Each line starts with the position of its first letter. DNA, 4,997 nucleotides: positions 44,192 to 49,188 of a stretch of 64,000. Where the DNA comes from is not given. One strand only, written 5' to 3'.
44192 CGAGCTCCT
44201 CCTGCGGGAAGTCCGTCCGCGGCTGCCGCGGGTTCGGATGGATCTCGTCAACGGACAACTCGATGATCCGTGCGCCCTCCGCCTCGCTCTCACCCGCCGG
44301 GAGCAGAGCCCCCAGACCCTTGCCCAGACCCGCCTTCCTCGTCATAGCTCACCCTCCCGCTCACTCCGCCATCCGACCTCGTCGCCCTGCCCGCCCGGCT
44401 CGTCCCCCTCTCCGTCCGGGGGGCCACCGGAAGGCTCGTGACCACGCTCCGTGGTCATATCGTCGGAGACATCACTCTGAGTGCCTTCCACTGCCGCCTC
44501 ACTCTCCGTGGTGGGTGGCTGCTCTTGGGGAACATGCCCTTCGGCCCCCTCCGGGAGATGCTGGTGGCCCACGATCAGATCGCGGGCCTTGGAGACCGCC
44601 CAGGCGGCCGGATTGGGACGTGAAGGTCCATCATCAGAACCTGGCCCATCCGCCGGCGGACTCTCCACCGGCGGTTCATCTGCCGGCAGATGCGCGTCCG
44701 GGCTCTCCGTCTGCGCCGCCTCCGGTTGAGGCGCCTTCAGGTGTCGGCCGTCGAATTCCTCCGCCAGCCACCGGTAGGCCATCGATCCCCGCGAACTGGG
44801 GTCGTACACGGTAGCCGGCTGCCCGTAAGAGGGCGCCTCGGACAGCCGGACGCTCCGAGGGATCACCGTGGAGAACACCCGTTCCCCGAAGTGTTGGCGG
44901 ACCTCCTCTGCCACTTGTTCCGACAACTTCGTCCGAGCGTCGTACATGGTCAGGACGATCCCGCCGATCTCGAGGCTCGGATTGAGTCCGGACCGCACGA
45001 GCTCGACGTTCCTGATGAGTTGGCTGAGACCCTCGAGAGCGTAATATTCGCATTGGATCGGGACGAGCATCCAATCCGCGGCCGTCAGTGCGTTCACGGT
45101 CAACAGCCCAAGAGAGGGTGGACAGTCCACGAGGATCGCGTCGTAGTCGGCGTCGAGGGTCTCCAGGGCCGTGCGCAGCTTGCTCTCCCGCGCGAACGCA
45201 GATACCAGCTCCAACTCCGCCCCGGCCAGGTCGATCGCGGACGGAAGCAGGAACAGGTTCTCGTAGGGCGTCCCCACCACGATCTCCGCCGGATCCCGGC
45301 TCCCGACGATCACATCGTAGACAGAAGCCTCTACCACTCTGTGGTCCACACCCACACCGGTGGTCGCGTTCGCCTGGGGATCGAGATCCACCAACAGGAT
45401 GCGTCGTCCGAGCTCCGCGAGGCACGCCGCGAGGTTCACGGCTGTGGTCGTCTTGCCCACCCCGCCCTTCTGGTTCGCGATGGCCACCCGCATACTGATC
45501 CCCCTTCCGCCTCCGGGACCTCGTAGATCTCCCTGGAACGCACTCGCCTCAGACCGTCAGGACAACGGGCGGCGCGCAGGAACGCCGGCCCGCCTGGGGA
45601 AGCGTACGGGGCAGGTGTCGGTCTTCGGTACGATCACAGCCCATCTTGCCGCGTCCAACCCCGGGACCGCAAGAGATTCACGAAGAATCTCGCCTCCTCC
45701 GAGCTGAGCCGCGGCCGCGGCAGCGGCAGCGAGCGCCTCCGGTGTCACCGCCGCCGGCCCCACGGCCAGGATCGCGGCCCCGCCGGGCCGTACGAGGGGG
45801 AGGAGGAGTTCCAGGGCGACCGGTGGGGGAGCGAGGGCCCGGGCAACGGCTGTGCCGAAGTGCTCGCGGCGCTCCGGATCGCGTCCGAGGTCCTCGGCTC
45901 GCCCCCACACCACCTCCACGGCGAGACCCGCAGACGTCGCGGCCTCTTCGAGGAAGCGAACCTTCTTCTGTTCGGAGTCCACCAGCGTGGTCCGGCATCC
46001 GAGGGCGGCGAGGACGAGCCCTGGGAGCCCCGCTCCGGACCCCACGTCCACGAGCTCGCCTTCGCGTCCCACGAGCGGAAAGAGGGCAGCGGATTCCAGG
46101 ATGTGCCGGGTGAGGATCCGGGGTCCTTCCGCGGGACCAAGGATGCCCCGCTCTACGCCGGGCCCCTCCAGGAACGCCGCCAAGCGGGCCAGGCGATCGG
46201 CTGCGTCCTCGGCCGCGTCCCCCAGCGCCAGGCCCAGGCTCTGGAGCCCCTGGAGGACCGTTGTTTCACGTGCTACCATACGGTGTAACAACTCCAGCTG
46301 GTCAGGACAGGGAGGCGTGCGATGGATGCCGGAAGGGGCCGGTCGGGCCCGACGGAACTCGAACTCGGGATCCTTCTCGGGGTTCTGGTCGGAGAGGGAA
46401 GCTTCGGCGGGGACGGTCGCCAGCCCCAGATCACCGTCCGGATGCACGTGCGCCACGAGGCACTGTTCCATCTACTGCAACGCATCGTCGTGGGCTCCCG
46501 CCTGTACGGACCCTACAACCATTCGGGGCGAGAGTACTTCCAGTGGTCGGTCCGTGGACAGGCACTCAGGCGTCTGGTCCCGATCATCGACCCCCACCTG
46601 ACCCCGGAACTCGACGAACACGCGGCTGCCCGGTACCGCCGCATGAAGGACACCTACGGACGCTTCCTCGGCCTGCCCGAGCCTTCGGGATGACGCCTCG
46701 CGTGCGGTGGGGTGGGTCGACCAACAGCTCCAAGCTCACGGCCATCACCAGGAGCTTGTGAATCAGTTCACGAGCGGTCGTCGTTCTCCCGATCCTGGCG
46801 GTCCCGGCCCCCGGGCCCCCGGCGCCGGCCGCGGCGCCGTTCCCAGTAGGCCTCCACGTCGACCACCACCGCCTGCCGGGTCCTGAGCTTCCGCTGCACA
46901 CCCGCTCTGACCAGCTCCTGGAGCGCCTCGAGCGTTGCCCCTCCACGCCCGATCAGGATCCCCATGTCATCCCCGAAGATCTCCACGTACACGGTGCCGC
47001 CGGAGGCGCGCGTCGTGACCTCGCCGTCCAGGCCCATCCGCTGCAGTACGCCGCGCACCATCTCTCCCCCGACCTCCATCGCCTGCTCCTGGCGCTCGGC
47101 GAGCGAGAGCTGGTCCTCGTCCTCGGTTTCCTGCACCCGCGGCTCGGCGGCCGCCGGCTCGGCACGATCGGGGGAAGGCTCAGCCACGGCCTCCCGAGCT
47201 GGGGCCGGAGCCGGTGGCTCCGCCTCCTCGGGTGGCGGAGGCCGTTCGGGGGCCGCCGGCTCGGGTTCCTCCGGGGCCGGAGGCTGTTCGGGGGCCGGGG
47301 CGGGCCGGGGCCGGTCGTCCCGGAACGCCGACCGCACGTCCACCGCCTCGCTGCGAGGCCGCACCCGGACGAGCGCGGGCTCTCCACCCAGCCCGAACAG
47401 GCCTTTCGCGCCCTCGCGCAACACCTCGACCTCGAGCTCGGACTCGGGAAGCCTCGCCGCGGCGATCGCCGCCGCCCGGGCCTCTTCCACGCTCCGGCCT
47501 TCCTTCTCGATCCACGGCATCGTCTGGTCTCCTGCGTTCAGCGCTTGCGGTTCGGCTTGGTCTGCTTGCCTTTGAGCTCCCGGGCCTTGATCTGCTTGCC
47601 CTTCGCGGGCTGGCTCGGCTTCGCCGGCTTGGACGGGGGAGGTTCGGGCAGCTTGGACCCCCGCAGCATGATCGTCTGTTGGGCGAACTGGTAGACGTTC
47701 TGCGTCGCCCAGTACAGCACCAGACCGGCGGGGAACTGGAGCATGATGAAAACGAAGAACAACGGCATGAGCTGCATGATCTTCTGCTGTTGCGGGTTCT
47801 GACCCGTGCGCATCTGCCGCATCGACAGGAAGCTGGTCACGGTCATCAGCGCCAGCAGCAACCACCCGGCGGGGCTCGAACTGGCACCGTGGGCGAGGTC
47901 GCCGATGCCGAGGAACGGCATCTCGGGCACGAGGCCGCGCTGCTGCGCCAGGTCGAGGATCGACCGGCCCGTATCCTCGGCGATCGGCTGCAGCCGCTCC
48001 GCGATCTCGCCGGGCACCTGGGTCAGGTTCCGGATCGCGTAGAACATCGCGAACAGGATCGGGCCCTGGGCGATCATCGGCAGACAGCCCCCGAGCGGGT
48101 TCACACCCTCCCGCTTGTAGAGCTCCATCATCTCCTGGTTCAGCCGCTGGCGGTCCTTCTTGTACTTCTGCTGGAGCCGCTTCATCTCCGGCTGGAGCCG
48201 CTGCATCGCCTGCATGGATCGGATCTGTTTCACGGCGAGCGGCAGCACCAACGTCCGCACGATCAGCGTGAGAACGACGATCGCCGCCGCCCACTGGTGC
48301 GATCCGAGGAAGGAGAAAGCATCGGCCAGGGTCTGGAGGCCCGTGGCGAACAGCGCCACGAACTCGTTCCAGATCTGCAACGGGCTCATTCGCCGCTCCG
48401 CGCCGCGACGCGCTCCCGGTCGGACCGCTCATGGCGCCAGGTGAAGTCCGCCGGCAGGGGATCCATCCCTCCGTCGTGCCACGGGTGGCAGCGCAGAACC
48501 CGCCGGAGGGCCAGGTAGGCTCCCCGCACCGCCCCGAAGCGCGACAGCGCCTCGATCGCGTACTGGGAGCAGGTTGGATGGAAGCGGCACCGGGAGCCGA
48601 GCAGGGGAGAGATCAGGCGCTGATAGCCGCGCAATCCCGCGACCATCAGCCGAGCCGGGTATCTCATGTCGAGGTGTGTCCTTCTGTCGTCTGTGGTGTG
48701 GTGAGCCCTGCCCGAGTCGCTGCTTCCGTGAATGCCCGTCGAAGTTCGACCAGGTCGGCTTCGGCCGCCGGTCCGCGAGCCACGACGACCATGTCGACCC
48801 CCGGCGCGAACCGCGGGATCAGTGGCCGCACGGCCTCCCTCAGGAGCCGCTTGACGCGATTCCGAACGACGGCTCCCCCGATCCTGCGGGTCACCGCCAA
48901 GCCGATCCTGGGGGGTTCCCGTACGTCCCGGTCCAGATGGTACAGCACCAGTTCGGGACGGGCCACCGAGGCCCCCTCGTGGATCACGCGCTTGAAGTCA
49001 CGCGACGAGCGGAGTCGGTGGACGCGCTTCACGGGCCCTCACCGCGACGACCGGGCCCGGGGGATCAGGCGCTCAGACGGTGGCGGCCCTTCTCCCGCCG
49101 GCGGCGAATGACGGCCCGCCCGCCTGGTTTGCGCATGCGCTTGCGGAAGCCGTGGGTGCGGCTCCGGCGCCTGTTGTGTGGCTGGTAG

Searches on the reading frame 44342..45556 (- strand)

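Call 27: search_protein_families(library=pfam, max_evalue=0.001, proteins=[window:44342-45556:-])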
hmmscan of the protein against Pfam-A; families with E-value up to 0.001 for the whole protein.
window:44342-45556:- (404 aa): 7 families
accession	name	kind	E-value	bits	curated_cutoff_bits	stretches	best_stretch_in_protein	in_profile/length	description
PF13614.12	AAA_31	-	3.6e-65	219.6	27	1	24-197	4-177/177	AAA domain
PF01656.29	CbiA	-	4.5e-30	104.6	25.4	1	24-247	1-124/125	CobQ/CobB/MinD/ParA nucleotide binding domain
PF06564.18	CBP_BcsQ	-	3e-12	47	21.3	1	24-265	4-230/234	Cellulose biosynthesis protein BcsQ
PF09140.17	MipZ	-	2.8e-11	43.7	20.7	1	24-63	3-42/262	ATPase MipZ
PF00142.24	Fer4_NifH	-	6.3e-10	39.4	25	1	29-66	7-44/271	4Fe-4S iron sulfur cluster binding proteins, NifH/frxC family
PF10609.15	ParA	-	4.6e-08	33.2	27.1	1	21-59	3-41/246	NUBPL iron-transfer P-loop NTPase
PF02374.21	ArsA_ATPase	-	6.6e-07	29.3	24.3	1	22-63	1-42/305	Anion-transporting ATPase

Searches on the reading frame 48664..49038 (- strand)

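Call 78: search_protein_families(library=pfam, max_evalue=0.001, proteins=[window:48664-49038:-])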
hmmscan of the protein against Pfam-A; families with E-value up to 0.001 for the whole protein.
window:48664-49038:- (124 aa): 1 family
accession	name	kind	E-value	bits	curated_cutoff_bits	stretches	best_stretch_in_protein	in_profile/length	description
PF00825.24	Ribonuclease_P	-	4.8e-28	97.8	22.3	1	4-110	2-108/109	Ribonuclease P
